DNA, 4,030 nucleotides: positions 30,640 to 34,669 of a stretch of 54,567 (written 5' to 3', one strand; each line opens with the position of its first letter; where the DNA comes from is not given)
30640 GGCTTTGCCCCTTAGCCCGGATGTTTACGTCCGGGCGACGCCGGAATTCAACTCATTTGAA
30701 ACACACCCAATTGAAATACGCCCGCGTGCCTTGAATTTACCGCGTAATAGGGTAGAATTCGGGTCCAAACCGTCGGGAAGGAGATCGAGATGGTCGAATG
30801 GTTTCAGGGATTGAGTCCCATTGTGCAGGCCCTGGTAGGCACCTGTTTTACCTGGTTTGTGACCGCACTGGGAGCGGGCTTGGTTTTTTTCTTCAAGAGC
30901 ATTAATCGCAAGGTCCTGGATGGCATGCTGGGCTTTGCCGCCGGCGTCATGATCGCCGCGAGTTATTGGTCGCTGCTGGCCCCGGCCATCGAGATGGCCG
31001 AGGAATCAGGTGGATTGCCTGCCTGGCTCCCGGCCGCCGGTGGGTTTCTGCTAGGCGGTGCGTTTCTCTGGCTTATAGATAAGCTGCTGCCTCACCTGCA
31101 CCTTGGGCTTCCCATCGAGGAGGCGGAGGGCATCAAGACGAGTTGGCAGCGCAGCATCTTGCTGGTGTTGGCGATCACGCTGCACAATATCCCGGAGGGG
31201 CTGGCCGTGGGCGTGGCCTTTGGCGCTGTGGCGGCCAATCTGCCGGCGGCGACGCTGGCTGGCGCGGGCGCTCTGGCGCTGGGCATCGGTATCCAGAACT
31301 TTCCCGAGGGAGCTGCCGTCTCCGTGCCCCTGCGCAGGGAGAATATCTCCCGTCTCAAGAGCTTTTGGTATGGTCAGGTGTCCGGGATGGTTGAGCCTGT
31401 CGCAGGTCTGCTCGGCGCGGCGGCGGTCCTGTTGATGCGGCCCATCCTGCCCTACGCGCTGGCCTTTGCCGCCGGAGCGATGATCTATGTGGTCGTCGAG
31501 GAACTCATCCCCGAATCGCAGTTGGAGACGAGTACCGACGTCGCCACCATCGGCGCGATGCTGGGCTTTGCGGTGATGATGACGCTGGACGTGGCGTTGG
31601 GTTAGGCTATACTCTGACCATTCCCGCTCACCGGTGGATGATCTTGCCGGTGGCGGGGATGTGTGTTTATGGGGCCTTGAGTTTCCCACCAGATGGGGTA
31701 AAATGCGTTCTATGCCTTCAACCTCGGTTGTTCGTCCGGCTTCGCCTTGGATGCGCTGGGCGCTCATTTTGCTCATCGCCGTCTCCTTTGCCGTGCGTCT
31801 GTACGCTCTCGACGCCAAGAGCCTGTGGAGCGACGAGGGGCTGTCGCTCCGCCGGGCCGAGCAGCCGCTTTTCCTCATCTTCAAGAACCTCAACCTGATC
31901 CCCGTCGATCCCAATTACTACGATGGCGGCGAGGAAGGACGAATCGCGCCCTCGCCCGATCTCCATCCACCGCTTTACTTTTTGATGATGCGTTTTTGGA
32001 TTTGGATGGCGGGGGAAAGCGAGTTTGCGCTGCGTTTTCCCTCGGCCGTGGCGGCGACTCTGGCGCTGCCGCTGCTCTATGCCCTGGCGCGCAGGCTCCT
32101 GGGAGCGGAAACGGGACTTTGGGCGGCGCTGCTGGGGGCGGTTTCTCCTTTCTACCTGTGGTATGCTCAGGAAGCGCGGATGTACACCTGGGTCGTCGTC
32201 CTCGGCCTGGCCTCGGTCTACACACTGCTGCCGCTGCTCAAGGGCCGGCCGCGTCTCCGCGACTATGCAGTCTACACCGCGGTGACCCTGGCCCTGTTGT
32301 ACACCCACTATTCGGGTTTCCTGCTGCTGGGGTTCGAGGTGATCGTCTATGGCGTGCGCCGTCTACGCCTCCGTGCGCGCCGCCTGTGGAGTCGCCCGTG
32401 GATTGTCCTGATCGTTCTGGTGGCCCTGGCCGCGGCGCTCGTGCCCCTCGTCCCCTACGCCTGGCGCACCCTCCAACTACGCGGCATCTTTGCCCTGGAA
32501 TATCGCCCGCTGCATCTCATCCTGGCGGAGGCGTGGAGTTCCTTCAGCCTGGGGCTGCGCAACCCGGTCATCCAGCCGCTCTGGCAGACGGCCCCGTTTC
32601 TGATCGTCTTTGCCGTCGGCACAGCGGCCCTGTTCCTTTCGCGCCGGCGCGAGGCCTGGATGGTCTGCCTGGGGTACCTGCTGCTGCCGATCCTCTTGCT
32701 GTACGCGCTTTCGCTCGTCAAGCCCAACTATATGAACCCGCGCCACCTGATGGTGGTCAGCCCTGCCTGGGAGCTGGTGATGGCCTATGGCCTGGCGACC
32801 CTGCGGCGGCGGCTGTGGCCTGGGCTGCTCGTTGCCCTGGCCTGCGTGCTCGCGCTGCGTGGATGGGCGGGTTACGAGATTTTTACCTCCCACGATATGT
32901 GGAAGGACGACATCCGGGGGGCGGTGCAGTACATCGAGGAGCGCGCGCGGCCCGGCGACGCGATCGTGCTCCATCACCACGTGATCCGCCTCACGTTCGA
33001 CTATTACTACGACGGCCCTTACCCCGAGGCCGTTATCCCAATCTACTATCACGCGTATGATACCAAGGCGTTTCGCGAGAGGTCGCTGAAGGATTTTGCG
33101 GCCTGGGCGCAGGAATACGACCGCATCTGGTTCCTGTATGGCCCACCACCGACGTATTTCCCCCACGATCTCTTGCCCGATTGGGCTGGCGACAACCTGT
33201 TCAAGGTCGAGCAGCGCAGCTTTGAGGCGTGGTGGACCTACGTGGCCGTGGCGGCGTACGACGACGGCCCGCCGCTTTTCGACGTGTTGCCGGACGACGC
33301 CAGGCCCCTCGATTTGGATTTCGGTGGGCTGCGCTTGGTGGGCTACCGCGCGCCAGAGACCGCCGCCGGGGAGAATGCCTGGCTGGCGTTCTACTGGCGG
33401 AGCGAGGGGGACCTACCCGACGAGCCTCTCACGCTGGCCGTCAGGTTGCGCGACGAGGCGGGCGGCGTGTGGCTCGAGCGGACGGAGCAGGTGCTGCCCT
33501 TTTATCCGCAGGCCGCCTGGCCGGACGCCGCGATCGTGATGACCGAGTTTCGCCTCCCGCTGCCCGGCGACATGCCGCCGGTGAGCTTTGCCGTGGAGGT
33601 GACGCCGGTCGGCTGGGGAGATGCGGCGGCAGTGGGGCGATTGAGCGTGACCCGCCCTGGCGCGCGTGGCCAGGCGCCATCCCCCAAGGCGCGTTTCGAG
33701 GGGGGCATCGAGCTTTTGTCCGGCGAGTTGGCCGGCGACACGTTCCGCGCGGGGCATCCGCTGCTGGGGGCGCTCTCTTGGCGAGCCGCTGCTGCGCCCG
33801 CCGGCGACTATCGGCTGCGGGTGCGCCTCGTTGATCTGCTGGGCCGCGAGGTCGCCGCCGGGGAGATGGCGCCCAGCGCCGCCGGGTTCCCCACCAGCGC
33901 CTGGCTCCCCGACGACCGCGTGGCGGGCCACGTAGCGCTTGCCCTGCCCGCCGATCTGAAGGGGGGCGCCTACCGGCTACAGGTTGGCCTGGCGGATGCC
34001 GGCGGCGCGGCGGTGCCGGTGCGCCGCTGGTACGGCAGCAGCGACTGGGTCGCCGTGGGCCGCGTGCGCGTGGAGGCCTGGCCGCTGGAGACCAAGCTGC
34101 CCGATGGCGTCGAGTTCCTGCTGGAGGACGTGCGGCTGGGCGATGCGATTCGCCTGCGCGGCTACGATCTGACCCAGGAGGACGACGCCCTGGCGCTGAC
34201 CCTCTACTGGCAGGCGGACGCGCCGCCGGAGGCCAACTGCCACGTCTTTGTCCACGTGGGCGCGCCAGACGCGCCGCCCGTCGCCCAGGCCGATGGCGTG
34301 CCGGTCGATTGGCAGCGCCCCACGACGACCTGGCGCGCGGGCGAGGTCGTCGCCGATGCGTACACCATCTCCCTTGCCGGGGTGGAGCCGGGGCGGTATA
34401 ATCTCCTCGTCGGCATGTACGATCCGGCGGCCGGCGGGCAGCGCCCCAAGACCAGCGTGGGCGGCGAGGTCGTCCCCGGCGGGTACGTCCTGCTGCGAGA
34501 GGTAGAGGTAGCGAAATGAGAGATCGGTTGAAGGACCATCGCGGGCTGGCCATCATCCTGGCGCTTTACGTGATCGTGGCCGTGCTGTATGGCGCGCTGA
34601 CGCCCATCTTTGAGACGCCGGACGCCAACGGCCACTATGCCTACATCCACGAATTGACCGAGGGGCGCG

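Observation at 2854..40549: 36-kb co-directional array of 13 GT-C-type membrane glycosyltransferase paralogues (14 GT-C modules), closed by a Wzy_C protein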

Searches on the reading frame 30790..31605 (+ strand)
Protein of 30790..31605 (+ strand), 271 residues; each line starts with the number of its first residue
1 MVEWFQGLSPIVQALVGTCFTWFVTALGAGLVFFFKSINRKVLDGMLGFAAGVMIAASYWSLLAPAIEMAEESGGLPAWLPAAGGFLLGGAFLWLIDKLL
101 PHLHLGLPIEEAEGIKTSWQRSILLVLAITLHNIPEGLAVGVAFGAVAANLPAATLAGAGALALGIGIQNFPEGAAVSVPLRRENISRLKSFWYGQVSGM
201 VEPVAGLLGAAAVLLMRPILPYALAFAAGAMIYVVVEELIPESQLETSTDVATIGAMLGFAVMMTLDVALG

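Call 5: search_protein_families(library=pfam, proteins=[window:30790-31605:+], max_evalue=0.01)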
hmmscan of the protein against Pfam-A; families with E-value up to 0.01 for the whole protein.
window:30790-31605:+ (271 aa): 1 family
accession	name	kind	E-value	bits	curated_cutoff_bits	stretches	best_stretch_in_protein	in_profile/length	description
PF02535.28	Zip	-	8.4e-25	88.1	35.1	2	118-266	174-322/323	ZIP Zinc transporter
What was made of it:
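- Checked: A ZIP transporter at 30790-31605 also interrupts the array (call 5).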

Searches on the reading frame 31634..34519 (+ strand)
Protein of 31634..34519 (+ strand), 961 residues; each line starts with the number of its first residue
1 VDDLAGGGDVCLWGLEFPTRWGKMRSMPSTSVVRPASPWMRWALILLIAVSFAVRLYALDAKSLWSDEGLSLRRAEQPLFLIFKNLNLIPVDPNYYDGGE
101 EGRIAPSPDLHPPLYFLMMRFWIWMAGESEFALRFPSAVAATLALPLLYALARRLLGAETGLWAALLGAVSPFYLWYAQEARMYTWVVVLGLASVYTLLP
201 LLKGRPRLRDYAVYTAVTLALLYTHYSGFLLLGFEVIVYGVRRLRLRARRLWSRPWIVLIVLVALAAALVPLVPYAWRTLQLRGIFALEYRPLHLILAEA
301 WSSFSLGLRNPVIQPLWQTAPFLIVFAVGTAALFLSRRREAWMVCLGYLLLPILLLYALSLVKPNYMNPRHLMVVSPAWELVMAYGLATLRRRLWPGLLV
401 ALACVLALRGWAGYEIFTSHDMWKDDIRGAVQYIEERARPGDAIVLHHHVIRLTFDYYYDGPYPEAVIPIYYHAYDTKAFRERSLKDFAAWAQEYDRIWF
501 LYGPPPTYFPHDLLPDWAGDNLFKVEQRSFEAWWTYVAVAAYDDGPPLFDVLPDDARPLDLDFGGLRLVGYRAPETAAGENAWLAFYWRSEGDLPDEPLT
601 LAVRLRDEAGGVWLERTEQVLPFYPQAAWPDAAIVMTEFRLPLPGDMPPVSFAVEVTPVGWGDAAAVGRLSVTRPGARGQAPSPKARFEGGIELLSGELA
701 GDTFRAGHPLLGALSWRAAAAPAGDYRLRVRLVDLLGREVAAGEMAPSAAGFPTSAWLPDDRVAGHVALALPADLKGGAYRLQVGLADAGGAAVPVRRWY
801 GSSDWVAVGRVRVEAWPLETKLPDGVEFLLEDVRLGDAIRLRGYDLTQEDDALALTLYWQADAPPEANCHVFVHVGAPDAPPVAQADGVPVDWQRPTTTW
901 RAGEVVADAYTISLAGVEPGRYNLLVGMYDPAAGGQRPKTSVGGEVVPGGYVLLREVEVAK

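Call 5: search_protein_families(library=pfam, proteins=[window:31634-34519:+], max_evalue=0.01)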
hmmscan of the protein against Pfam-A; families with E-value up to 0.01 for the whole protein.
window:31634-34519:+ (961 aa): 1 family
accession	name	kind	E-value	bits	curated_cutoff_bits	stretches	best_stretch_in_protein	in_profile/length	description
PF13231.12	PMT_2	-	2.7e-12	47.6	26.1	1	111-270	2-156/160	Dolichyl-phosphate-mannose-protein mannosyltransferase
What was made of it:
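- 31703..34519 (+): Single GT-C ('D2') with three CTDs. First gene of the conserved four-gene core. PMT_2 47.6 bits (call 5).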

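Call 6: search_protein_families(library=ncbifam, proteins=[window:31634-34519:+], max_evalue=1)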
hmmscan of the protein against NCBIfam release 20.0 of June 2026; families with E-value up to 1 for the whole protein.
window:31634-34519:+ (961 aa): 3 families
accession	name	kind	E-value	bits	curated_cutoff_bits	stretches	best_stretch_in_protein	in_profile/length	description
NF052499.1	MnslTaseMT1671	equivalog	4.5e-12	45.2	900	1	114-446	81-406/523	mannosyltransferase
TIGR03663.1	TIGR03663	subfamily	9.5e-08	31.5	126.25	1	101-231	41-168/435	flippase activity-associated protein Agl23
TIGR04154.1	archaeo_STT3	subfamily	0.018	13.4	450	1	112-172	70-137/831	oligosaccharyl transferase, archaeosortase A system-associated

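Call 60: search_solved_structures(query=window:31703-34519:+, max_evalue=1)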
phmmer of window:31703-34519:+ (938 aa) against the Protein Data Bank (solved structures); distinct sequences matched with E-value up to 1: 0.
